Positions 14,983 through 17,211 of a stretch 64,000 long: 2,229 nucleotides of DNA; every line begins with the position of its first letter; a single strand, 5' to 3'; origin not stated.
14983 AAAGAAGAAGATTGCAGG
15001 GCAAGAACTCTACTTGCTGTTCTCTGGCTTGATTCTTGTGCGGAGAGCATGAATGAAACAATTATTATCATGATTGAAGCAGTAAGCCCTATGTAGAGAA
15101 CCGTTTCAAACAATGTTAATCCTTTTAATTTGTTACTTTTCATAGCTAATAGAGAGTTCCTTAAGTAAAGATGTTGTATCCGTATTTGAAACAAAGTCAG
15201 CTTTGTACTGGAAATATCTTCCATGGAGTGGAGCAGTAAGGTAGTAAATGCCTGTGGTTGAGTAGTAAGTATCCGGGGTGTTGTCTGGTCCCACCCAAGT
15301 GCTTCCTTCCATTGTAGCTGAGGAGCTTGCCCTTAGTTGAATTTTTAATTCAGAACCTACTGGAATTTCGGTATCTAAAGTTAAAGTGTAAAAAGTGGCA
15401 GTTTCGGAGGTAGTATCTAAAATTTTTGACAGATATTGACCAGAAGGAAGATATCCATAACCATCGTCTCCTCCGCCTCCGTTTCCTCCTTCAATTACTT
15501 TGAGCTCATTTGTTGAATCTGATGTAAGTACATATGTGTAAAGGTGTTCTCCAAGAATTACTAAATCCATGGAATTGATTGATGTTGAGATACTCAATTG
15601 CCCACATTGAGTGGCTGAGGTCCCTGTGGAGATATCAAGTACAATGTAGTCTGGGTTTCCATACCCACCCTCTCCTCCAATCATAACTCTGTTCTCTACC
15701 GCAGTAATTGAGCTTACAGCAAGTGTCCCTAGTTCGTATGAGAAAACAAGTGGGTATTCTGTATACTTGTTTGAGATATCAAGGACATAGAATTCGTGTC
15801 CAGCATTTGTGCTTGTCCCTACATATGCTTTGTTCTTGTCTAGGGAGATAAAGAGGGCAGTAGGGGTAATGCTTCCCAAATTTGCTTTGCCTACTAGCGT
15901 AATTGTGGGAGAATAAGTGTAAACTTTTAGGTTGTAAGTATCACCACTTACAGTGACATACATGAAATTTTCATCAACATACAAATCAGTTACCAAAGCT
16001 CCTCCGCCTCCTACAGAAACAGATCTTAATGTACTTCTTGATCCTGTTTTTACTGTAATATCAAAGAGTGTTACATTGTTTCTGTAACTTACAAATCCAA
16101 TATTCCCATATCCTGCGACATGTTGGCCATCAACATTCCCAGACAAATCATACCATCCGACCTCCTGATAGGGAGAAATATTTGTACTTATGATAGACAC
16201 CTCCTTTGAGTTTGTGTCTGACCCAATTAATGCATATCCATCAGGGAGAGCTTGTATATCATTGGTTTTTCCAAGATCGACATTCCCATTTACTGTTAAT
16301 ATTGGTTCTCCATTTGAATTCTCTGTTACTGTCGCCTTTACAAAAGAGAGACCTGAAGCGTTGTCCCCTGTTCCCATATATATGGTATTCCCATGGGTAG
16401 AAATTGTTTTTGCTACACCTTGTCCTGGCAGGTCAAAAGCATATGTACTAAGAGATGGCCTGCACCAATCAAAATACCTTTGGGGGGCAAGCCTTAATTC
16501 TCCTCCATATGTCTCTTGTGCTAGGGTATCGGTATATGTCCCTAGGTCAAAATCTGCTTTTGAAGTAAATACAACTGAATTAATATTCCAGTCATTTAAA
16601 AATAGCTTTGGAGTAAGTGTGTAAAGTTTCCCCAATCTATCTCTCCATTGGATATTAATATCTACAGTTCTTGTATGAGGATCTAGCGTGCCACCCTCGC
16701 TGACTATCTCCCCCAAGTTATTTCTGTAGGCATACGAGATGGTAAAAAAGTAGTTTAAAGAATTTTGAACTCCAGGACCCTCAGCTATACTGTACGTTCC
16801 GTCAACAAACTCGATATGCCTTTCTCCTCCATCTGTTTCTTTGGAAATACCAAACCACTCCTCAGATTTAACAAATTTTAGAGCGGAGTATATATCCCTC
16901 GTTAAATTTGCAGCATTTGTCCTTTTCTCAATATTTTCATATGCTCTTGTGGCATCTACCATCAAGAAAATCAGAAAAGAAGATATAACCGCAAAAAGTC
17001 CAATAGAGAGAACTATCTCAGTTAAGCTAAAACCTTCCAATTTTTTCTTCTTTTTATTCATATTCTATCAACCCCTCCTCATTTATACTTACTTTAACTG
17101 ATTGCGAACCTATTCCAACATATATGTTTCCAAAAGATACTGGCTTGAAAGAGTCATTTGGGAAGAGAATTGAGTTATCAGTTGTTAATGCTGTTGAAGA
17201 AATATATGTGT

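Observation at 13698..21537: Compact type IV pilus operon with a 642-aa giant prepilin and no pilT or pilMNOQ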

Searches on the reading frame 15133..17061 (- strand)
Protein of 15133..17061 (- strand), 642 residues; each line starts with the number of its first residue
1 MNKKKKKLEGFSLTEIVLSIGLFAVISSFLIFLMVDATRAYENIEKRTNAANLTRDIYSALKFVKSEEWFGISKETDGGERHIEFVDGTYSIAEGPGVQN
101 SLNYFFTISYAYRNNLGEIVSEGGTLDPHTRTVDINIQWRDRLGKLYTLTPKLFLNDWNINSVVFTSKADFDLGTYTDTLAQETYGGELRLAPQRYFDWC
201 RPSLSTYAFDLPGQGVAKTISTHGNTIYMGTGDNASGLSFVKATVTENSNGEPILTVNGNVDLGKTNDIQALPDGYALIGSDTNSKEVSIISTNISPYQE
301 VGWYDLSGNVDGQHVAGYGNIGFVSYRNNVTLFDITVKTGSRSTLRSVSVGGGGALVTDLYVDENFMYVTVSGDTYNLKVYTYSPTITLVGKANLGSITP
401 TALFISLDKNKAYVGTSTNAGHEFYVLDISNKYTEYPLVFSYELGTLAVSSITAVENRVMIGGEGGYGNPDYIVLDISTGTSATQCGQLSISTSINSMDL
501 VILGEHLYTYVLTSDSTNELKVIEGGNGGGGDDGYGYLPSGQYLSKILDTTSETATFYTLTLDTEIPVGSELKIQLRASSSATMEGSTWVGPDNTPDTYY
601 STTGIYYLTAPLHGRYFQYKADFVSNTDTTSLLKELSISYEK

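Call 3: search_protein_families(library=pfam, proteins=[window:15133-17061:-], max_evalue=0.1)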
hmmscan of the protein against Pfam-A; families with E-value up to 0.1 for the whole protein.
window:15133-17061:- (642 aa): 0 families

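Call 4: search_protein_families(library=ncbifam, proteins=[window:15133-17061:-], max_evalue=0.1)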
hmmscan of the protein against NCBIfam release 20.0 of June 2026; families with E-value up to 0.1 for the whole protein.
window:15133-17061:- (642 aa): 1 family
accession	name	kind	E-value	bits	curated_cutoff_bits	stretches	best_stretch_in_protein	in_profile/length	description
NF041013.1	T4P_ComGE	equivalog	0.00037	20.5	49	1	6-53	1-48/83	competence type IV pilus minor pilin ComGE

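Call 5: find_homologous_proteins(query=window:15133-17061:-)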
Query window:15133-17061:- (642 aa): 20 proteins with E <= 0.001 among 8000 candidates.
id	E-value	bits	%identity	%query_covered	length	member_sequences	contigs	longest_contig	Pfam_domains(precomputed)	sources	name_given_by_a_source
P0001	0.0e+0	1304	90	100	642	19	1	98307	-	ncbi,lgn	-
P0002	0.0e+0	1091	75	100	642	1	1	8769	-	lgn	-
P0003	1.5e-208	713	51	100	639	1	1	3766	-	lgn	-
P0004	1.5e-205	703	51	100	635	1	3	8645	-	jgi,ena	-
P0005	5.0e-205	701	51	100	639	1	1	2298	-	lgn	-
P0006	1.4e-204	699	52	100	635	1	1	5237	-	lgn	-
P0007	7.9e-204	697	50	100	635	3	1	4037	-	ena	-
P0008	1.3e-195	670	49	100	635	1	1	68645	-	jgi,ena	-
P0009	4.5e-178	612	46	100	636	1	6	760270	-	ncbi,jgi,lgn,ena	jgi:hypothetical protein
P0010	1.5e-172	594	45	99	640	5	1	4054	-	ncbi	-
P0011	7.0e-149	515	42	100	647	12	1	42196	PF08309.18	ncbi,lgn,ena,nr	ncbi:MAG TPA: prepilin-type N-terminal cleavage/methylation domain-containing protein [Candidatus Do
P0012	1.9e-146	507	42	100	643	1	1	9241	PF08309.18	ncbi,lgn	-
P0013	4.2e-137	477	40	99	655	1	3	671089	PF07963.18,PF08309.18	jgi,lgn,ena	-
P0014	1.3e-129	452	38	99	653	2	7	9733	PF08309.18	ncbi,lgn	-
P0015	1.4e-111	392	36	99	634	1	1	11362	PF08309.18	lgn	-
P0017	7.0e-102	360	34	100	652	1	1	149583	PF08309.18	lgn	-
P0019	9.8e-62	228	30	99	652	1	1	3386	PF08309.18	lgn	-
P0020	2.1e-27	114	25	97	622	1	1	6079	PF08309.18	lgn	-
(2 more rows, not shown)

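Call 10: find_encoding_contigs(protein=P0013, flank=10000, max_places=2)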
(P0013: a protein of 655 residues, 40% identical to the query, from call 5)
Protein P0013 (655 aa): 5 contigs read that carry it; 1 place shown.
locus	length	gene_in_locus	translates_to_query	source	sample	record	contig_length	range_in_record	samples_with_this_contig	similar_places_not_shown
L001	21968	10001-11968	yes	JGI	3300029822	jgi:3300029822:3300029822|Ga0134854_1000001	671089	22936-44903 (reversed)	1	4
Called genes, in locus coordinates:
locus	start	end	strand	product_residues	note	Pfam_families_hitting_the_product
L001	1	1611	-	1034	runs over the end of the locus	PF00580:UvrD-helicase, PF13245:AAA_19, PF13361:UvrD_C, PF13538:UvrD_C_2 (faint), PF01930:Cas_Cas4 (faint), PF12705:PDDEXK_1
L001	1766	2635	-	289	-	PF01261:AP_endonuc_2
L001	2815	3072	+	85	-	PF02604:PhdYeFM_antitox (weak)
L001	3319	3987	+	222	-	-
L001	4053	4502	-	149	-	-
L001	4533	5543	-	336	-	-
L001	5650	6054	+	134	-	-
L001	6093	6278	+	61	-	-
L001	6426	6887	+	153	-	-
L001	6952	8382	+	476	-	PF00437:T2SSE, PF13086:AAA_11 (faint), PF00437:T2SSE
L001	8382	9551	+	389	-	PF00482:T2SSF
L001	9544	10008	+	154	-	-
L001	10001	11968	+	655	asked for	PF07963:N_methyl (faint), PF08309:LVIVD (faint)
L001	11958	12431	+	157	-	-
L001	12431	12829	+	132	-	-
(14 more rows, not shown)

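Call 18: predict_structure(alignment_id=A1)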
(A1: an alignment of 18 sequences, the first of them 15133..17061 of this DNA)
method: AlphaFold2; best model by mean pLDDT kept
length: 642 residues; sequences in the alignment: 18
mean_pLDDT: 83.1   pTM: 0.60
mean pLDDT of the five models: 83.1, 82.9, 79.2, 77.4, 77.3
residues with pLDDT >= 90: 233; 70-90: 325; 50-70: 69; < 50: 15
segments of 3 or more residues with pLDDT < 50: 1-10, 185-189
pLDDT, mean of each block of 10 residues (from residue 1): 38 69 80 81 88 90 82 83 88 90 91 82 75 92 87 81 64 60 50 70 78 76 88 72 84 84 87 89 86 88 89 92 94 93 93 89 94 93 91 91 93 89 92 92 91 91 87 91 90 87 80 83 78 66 82 81 78 90 89 88 79 87 69 76 74
secondary structure, 60 per line:
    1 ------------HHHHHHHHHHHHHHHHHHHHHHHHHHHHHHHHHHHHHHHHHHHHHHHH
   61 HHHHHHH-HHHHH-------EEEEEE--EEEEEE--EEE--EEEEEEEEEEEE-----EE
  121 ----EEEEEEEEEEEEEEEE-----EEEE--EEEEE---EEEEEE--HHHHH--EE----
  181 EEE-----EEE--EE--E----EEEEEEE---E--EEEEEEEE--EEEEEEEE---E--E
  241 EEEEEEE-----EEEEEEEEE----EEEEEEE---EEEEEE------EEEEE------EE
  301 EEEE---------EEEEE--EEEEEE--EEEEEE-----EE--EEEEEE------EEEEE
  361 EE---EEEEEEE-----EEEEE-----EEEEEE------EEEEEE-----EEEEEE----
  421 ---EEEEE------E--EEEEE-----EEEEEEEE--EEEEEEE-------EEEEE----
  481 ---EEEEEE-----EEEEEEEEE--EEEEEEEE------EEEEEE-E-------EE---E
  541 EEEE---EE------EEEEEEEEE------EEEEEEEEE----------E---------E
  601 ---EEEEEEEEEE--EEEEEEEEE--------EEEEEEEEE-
elements in order: H13-67 H69-73 E81-86 E89-94 E97-99 E102-113 E125-140 E146-149 E152-156 E160-165 H168-172 E181-183 E189-191 E203-209 E216-223 E226-233 E240-247 E253-261 E266-272 E276-281 E288-292 E299-304 E314-318 E321-326 E329-334 E344-349 E356-362 E366-372 E378-382 E388-393 E400-405 E411-416 E424-428 E438-442 E448-455 E458-464 E472-476 E484-489 E495-503 E506-513 E520-525 E540-544 E556-564 E571-579 E604-613 E616-624 E633-641

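Call 27: find_encoding_contigs(protein=P0009, flank=10000, max_places=2)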
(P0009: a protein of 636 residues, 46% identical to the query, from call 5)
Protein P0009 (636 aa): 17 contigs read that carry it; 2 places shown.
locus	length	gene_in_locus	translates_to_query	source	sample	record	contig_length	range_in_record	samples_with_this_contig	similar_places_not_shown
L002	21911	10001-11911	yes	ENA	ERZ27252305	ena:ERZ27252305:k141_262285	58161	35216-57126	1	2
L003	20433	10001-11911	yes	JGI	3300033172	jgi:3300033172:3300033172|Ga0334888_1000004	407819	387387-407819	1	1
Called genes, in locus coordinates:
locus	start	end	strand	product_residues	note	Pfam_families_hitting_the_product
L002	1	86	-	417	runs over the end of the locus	PF04773:FecR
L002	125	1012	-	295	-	-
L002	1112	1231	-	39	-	-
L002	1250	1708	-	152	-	-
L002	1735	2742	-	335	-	-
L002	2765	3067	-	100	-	PF12840:HTH_20, PF01022:HTH_5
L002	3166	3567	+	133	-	PF09945:DUF2177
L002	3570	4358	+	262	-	PF04140:ICMT (faint), PF06966:DUF1295, PF02544:Steroid_dh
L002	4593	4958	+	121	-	PF13473:Cupredoxin_1, PF00127:Copper-bind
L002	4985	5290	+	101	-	PF01329:Pterin_4a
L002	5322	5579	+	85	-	PF25028:FnI_RECK (weak), PF00093:VWC (weak), PF23334:VWC2L_2nd (weak), PF05375:Pacifastin_I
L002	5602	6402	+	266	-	-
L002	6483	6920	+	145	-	PF07963:N_methyl (faint)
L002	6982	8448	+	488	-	PF00437:T2SSE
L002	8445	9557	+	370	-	PF00482:T2SSF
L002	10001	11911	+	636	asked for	-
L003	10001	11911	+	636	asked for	-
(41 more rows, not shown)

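Call 29: fold_search(model_id=the predicted structure, library=pdb)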
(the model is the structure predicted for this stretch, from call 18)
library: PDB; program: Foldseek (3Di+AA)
matches with E <= 10: 1337; with E <= 0.001: 612
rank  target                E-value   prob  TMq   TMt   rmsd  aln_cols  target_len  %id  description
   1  8eap_D                6.7e-10  1.00  0.23  0.30  19.9       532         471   12  Cryo-EM structure of the in-situ gp10-gp26 from bacteriophage P22 (released 2023-09-06)
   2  7mq8_LR               2.3e-09  1.00  0.33  0.27  24.8       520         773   10  Cryo-EM structure of the human SSU processome, state pre-A1 (released 2021-09-22)
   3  4h5j_A                3.2e-09  1.00  0.39  0.69   4.6       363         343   11  Crystal Structure of the Guanine Nucleotide Exchange Factor Sec12 (P64 form) (released 2012-11-07)
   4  1nex_B                4.1e-09  1.00  0.34  0.48   8.6       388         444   12  Crystal Structure of ScSkp1-ScCdc4-CPD peptide complex (released 2003-02-18)
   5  9dj7_C                4.5e-09  1.00  0.37  0.63   5.5       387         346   10  CryoEM structures of yeast cytoplasmic dynein in the presence of ATP and Lis1. (released 2025-05-28)
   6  3v7d_B                4.5e-09  1.00  0.36  0.49   7.4       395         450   13  Crystal Structure of ScSkp1-ScCdc4-pSic1 peptide complex (released 2012-05-02)
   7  9nwi_Y                4.5e-09  1.00  0.34  0.41  17.6       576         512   10  Pseudomonas phage Pa223 tail (C6 symmetry) (released 2025-08-06)
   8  4h5i_A                5.4e-09  1.00  0.39  0.68   4.6       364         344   11  Crystal Structure of the Guanine Nucleotide Exchange Factor Sec12 (P1 form) (released 2012-11-07)
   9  4h5j_B                6.7e-09  1.00  0.39  0.68   4.6       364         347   12  Crystal Structure of the Guanine Nucleotide Exchange Factor Sec12 (P64 form) (released 2012-11-07)
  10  4h5i_B                7.8e-09  1.00  0.39  0.69   4.6       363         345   10  Crystal Structure of the Guanine Nucleotide Exchange Factor Sec12 (P1 form) (released 2012-11-07)
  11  9jg6_a                7.8e-09  1.00  0.22  0.28  21.0       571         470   10  The tail-complex structure of phage P22 (released 2025-02-26)
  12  3mks_D                8.5e-09  1.00  0.34  0.46   6.1       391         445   10  Crystal Structure of yeast Cdc4/Skp1 in complex with an allosteric inhibitor SCF-I2 (released 2010-07-21)
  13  4a0k_C                8.5e-09  1.00  0.38  0.23  21.4       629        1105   11  STRUCTURE OF DDB1-DDB2-CUL4A-RBX1 BOUND TO A 12 BP ABASIC SITE CONTAINING DNA-DUPLEX (released 2011-12-14)
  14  7mqa_LR               1.0e-08  1.00  0.36  0.31  23.3       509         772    9  Cryo-EM structure of the human SSU processome, state post-A1 (released 2021-09-22)
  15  12dl_HA               1.1e-08  1.00  0.39  0.65   7.4       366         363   11  Native structure of the cytoplasmic lattice (CPL) asymmetric unit from mouse MII eggs (released 2026-04-08)
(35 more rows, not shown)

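Call 34: find_related_loci(query=A2, collection=genome_contigs, flank=10000)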
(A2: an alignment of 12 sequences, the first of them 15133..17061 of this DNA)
Query A2 (642 aa) in genome_contigs; peptide patterns used: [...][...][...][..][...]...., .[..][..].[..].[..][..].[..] (x = any residue, [..] = any of these).
217 stretches matched a pattern; 43 encode a relative of the query (tblastn E <= 1e-3); 43 distinct loci.
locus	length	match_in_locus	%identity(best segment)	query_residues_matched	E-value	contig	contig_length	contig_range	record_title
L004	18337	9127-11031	89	8-642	0e+0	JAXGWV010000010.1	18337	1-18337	MAG: Candidatus Dojkabacteria bacterium isolate AnMBR.bin475 bin475_10, whole genome shotgun sequence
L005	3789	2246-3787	89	10-523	0e+0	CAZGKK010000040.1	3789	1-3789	MAG TPA_asm: uncultured Candidatus Saccharibacteria bacterium isolate SRP192927_co6_329 genome assembly, contig: NODE_70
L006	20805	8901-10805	50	1-642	0e+0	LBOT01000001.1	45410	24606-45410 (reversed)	MAG: candidate division WS6 bacterium GW2011_GWE2_33_157 UR32_C0001, whole genome shotgun sequence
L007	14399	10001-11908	46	1-642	8e-177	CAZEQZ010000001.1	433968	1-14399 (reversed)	MAG TPA_asm: uncultured Candidatus Saccharibacteria bacterium isolate SRP241326_co3_95 genome assembly, contig: NODE_5_l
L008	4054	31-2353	45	5-642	3e-178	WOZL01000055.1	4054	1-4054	MAG: Candidatus Dojkabacteria bacterium isolate WOFB23 NODE_10337_length_4054_cov_7.434609, whole genome shotgun sequenc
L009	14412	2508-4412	45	1-642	1e-168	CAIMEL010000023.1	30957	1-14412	uncultured bacterium isolate LaPlata_bin-3090 genome assembly, contig: bin-3090:23/25, whole genome shotgun sequence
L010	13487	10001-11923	45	1-642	1e-167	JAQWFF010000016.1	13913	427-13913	MAG: Candidatus Dojkabacteria bacterium isolate STF2_92 NODE_12130_length_13913_cov_4.742202_Sandtown_F2, whole genome s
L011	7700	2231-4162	45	1-642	8e-167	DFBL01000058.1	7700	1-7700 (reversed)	MAG TPA_asm: Candidatus Dojkabacteria bacterium UBA3081 UBA3081_contig_59099, whole genome shotgun sequence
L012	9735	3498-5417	44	1-642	2e-165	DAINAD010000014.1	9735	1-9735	MAG TPA_asm: Patescibacteria group bacterium isolate CTOTU11731 NODE_3581_length_9735_cov_6.448657, whole genome shotgun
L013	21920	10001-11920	44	1-642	3e-165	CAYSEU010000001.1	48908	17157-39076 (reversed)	MAG TPA_asm: uncultured Candidatus Saccharibacteria bacterium isolate binchicken_co220_104 genome assembly, contig: NODE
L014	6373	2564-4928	44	1-642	4e-165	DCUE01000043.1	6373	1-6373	MAG TPA_asm: Candidatus Dojkabacteria bacterium UBA2222 UBA2222_contig_95885, whole genome shotgun sequence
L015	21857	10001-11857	44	14-642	1e-159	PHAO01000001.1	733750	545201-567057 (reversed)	MAG: Candidatus Dojkabacteria bacterium HGW-Dojkabacteria-1 bjp_ig2158_scaffold_0, whole genome shotgun sequence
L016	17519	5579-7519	42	1-642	3e-153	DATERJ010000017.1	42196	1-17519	MAG TPA_asm: Candidatus Dojkabacteria bacterium isolate SMAG_U9070 k141_180448, whole genome shotgun sequence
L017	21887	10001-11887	44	4-642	1e-165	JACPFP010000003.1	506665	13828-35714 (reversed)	MAG: Candidatus Dojkabacteria bacterium isolate NC_groundwater_364_Ag_B-0.1um_38_12 GD18-4_B1_scaffold_1074990, whole ge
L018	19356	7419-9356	39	1-642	1e-147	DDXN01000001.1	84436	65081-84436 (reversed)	MAG TPA_asm: Candidatus Dojkabacteria bacterium UBA2259 UBA2259_contig_4633, whole genome shotgun sequence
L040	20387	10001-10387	25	6-139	2e-6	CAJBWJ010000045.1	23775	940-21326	uncultured bacterium isolate Loc080925-5-5m_bin-0562 genome assembly, contig: bin-0562:45/86, whole genome shotgun seque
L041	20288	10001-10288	26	1-96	3e-6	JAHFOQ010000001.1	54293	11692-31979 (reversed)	MAG: bacterium isolate nzgw507 NODE_242_length_54294_cov_4.980858, whole genome shotgun sequence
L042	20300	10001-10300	30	6-107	8e-6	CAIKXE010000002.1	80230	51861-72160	uncultured bacterium isolate Loclat_bin-10281 genome assembly, contig: bin-10281:02/13, whole genome shotgun sequence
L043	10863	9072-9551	23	2-179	7e-5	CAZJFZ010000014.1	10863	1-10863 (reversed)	MAG TPA_asm: uncultured Candidatus Saccharibacteria bacterium isolate SRP062349_co1_170 genome assembly, contig: NODE_12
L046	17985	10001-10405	24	1-158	2e-4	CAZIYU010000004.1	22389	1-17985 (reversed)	MAG TPA_asm: uncultured Candidatus Saccharibacteria bacterium isolate SRP178699_co1_16 genome assembly, contig: NODE_272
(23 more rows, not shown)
